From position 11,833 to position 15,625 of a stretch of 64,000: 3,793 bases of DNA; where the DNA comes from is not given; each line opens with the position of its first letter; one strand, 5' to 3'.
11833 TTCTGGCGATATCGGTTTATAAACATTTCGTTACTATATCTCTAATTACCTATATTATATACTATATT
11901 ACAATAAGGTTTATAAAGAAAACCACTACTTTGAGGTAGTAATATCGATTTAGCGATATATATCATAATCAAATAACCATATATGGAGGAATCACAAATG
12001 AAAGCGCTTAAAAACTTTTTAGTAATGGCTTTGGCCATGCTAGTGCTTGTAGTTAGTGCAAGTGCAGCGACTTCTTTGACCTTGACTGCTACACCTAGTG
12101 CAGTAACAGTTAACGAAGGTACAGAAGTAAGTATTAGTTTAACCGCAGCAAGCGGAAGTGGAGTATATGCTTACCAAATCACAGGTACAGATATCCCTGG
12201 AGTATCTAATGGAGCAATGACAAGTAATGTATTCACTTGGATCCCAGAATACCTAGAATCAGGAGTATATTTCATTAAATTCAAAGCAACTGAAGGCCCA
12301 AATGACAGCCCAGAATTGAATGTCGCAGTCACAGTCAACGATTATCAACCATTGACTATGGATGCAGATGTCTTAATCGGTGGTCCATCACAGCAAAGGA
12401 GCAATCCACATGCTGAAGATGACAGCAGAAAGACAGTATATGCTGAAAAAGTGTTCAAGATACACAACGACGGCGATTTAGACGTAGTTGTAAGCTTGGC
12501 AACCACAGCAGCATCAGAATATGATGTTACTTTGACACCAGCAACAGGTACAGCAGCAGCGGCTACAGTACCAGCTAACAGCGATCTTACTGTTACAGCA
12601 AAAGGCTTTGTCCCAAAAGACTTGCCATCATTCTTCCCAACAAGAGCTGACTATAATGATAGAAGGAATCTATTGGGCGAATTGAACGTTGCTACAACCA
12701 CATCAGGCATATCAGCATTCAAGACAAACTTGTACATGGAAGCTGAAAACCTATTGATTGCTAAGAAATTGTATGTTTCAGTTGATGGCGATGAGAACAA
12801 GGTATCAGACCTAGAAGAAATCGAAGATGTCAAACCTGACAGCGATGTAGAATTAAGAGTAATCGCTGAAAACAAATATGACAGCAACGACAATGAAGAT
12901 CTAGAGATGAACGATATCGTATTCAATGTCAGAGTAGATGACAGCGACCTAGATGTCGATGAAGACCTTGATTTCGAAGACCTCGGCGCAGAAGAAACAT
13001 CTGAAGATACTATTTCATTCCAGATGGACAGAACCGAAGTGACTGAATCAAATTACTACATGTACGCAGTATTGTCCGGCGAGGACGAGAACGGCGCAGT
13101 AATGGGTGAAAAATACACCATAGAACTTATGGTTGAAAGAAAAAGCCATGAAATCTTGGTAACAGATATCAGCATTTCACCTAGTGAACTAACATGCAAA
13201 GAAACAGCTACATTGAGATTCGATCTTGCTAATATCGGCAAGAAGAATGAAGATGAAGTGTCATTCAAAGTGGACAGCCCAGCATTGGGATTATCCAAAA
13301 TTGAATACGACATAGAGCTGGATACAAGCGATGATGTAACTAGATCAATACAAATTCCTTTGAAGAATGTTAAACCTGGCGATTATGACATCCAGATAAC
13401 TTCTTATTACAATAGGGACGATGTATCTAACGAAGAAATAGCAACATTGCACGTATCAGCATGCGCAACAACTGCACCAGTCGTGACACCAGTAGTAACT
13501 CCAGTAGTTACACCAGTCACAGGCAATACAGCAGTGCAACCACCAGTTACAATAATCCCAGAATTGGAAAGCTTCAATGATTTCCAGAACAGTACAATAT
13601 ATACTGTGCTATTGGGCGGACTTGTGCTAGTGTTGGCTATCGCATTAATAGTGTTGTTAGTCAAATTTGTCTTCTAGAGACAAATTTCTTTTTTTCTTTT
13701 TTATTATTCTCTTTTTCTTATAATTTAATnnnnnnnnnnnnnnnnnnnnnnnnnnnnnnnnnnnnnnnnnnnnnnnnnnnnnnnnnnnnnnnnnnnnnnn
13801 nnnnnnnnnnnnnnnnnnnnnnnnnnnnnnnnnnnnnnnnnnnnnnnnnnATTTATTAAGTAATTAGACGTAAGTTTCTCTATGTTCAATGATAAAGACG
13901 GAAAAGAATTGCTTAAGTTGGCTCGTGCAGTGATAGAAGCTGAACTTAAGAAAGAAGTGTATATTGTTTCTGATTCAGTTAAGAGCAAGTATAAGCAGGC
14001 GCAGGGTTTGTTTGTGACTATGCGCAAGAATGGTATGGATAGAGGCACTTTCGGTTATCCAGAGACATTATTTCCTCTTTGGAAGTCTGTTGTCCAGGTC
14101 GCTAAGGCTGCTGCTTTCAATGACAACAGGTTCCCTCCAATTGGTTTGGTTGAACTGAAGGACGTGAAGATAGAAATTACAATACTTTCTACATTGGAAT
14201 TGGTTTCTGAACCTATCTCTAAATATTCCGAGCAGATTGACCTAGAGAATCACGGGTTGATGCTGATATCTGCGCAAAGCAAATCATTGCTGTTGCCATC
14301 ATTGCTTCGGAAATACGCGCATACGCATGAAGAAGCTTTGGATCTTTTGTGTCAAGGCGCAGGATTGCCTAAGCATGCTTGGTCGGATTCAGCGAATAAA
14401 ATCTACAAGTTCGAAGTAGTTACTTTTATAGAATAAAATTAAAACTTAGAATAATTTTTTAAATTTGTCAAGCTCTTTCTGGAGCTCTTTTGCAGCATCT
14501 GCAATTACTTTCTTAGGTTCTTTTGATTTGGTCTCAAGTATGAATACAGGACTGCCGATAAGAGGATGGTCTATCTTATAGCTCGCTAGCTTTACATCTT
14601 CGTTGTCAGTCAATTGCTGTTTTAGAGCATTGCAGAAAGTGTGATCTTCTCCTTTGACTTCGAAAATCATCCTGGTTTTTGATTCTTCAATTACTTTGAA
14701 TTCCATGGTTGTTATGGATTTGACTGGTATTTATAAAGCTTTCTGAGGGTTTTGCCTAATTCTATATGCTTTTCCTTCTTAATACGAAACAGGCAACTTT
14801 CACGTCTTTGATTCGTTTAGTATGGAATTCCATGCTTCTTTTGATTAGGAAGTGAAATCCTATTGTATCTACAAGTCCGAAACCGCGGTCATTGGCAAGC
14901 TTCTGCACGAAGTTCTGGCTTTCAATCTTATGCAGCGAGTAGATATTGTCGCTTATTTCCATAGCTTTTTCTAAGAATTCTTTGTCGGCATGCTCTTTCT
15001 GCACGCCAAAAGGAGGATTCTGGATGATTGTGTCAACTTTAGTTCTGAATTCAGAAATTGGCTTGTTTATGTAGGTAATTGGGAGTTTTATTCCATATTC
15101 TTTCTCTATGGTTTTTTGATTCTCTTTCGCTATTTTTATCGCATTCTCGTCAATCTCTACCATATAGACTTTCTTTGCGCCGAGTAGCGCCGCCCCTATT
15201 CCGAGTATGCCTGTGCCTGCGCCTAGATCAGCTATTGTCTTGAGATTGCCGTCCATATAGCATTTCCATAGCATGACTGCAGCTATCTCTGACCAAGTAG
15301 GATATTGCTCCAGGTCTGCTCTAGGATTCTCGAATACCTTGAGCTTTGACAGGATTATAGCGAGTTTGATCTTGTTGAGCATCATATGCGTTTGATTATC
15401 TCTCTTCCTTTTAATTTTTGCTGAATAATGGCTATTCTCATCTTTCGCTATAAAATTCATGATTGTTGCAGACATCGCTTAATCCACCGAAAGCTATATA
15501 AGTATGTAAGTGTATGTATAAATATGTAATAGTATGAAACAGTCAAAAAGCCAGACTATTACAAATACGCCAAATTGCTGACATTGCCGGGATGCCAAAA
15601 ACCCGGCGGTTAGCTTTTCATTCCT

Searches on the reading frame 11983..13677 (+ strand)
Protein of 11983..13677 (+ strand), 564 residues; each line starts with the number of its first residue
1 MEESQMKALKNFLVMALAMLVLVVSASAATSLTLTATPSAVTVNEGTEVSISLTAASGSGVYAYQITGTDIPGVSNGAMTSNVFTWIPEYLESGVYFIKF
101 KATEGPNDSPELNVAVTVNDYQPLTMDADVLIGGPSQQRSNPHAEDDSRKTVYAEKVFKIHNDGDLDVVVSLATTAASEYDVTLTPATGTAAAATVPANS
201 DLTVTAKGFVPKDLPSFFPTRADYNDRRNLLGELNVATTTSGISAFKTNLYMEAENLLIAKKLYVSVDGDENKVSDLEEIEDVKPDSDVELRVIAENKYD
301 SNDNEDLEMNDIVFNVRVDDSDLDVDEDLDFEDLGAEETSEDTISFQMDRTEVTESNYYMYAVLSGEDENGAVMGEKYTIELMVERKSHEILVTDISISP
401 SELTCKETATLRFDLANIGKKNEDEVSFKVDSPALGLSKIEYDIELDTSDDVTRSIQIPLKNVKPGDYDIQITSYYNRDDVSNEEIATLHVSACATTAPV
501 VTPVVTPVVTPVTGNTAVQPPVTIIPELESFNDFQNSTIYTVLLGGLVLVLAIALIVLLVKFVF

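Call 61: search_protein_families(library=ncbifam, proteins=[window:11983-13677:+], max_evalue=0.1)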
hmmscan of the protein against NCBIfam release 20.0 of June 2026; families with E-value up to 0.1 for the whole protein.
window:11983-13677:+ (564 aa): 4 families
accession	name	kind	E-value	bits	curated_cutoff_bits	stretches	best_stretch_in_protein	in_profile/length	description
NF033506.0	PACE-CTERM-PROT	exception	1.2e-25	90.2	110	1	10-488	2-469/627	putative S-layer protein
NF058578.1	CPR_pilus_PamR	equivalog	0.047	12.5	300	0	28-114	147-234/297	pilus system RbmA-like protein PamR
TIGR04183.1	Por_Secre_tail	domain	0.074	13.1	23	0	45-104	17-62/72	T9SS type A sorting domain-containing protein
NF051440.1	CuResCopIPSEAE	equivalog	0.098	12.4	280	0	387-420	41-74/180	copper-resistant cuproprotein CopI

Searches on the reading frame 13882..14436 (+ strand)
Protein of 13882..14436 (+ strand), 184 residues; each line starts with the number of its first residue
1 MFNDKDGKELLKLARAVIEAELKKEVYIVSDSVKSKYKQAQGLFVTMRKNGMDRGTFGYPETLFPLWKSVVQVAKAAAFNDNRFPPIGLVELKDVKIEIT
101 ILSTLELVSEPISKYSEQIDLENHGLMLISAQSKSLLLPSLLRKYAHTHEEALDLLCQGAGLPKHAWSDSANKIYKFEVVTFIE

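Call 38: search_protein_families(library=pfam, proteins=[window:13882-14436:+], max_evalue=0.01)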
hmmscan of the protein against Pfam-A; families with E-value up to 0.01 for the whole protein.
window:13882-14436:+ (184 aa): 1 family
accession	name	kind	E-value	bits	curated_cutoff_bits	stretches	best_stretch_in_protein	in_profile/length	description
PF01871.22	AMMECR1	-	5.8e-37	127.2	25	1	11-182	1-168/168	AMMECR1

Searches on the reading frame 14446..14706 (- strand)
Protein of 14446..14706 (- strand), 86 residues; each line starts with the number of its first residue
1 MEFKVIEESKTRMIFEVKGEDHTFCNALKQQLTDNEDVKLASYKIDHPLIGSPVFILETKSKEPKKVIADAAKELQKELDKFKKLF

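Call 38: search_protein_families(library=pfam, proteins=[window:14446-14706:-], max_evalue=0.01)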
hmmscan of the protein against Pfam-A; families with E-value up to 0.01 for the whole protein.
window:14446-14706:- (86 aa): 2 families
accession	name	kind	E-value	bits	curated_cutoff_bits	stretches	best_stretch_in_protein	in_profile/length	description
PF13656.11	RNA_pol_L_2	-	2.1e-21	75.9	27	1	13-84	2-74/75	RNA polymerase Rpb3/Rpb11 dimerisation domain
PF01193.29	RNA_pol_L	-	2.5e-06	27.5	24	1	15-79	2-74/74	RNA polymerase Rpb3/Rpb11 dimerisation domain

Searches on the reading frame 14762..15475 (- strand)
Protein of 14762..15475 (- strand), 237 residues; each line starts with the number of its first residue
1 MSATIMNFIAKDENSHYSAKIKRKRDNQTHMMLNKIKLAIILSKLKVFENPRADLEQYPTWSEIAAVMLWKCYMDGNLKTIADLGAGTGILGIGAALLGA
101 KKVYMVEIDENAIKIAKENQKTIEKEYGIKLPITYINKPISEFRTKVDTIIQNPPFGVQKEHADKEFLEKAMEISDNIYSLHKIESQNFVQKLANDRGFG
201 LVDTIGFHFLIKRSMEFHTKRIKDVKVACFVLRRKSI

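Call 38: search_protein_families(library=pfam, proteins=[window:14762-15475:-], max_evalue=0.01)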
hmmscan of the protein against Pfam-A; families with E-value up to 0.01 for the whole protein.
window:14762-15475:- (237 aa): 11 families
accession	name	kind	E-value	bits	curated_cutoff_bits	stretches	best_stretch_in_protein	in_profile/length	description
PF05175.20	MTS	-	7.4e-14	52.2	23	1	76-173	30-128/170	Methyltransferase small domain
PF06325.19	PrmA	-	1e-12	48.6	22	1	79-153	163-233/296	Ribosomal protein L11 methyltransferase (PrmA)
PF03602.21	Cons_hypoth95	-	3.8e-08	33.6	24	1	76-178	40-146/182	Conserved hypothetical protein 95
PF13847.12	Methyltransf_31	-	9.9e-07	29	27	1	79-163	5-85/145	Methyltransferase domain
PF01170.24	UPF0020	-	1.3e-05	25.4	22.3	1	95-161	46-136/197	RMKL-like, methyltransferase domain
PF13649.12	Methyltransf_25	-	0.00021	22.4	27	1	81-151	1-69/97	Methyltransferase domain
PF10294.15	Methyltransf_16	-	0.00056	20.2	21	1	78-120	47-89/174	Lysine methyltransferase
PF02475.24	TRM5-TYW2_MTfase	-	0.0012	19.3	28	1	80-176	39-128/164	TRM5/TYW2 methyltransferase domain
PF01861.22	BpsA_C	-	0.0024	17.6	27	1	66-159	33-125/243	Branched-chain polyamine synthase A C-terminal domain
PF00145.23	DNA_methylase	-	0.0086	16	22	0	81-154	3-69/324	C-5 cytosine-specific DNA methylase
PF08123.19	DOT1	-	0.0088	16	23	0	67-130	33-99/205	Histone methylation protein DOT1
